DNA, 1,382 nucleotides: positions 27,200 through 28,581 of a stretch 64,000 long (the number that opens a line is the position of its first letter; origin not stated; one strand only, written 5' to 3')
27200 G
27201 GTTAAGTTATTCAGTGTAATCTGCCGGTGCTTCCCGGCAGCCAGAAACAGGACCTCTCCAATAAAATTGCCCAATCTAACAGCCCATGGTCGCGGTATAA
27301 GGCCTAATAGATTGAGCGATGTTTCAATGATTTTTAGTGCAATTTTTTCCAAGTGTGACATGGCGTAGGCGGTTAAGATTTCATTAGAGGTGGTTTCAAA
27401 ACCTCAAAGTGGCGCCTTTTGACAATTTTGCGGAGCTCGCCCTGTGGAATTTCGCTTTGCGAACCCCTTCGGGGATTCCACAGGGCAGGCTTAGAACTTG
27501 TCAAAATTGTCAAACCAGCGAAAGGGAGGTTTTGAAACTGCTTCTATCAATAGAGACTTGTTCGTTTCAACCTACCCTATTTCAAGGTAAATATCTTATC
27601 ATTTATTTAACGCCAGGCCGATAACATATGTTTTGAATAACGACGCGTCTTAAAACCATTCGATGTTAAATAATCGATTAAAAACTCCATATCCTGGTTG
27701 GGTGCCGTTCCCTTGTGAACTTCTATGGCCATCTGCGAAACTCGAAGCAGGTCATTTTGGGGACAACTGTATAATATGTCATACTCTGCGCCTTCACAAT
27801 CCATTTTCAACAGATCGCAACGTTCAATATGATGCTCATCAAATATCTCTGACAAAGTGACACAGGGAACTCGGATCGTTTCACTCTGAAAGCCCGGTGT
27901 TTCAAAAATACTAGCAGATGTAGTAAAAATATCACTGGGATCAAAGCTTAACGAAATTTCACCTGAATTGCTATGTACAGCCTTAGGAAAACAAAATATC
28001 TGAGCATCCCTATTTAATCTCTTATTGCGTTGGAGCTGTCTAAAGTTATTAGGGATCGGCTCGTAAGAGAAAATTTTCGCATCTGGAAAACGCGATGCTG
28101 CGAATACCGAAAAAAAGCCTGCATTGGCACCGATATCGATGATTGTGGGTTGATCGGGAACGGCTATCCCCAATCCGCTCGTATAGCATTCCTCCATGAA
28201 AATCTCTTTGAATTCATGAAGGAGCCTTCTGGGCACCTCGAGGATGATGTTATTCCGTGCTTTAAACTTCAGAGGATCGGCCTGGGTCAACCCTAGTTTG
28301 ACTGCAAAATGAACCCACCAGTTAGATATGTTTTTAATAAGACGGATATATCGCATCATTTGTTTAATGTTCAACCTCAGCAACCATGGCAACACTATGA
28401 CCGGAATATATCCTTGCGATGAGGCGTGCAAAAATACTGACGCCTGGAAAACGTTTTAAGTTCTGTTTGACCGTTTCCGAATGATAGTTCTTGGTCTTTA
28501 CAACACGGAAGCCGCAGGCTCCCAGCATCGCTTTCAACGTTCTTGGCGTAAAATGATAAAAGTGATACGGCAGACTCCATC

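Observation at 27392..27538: Repeated ~150-170-bp palindromic element with conserved arms and a variable structured core (copy 1)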

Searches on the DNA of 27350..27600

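Call 48: search_rna_families(source=window, start=27350, end=27600, threshold=evalue, max_evalue=10)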
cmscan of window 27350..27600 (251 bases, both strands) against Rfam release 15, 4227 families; matches with E-value up to 10: 1.
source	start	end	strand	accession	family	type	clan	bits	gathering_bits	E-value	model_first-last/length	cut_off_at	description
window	27423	27521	-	RF02209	WT1-AS_7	Gene; lncRNA;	-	11.4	50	0.35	192-294/294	no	WT1 antisense RNA conserved region 7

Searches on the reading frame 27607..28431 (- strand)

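Call 79: search_protein_families(library=pfam, proteins=[window:27607-28431:-])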
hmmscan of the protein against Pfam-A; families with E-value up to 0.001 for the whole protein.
window:27607-28431:- (274 aa): 2 families
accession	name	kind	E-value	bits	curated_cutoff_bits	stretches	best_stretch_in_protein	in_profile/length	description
PF05050.19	Methyltransf_21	-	2.2e-22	80.4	22.7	1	99-261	1-172/173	Methyltransferase FkbM domain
PF05575.17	V_cholerae_RfbT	-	0.0002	21.2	27.9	1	95-220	81-207/286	Vibrio cholerae RfbT protein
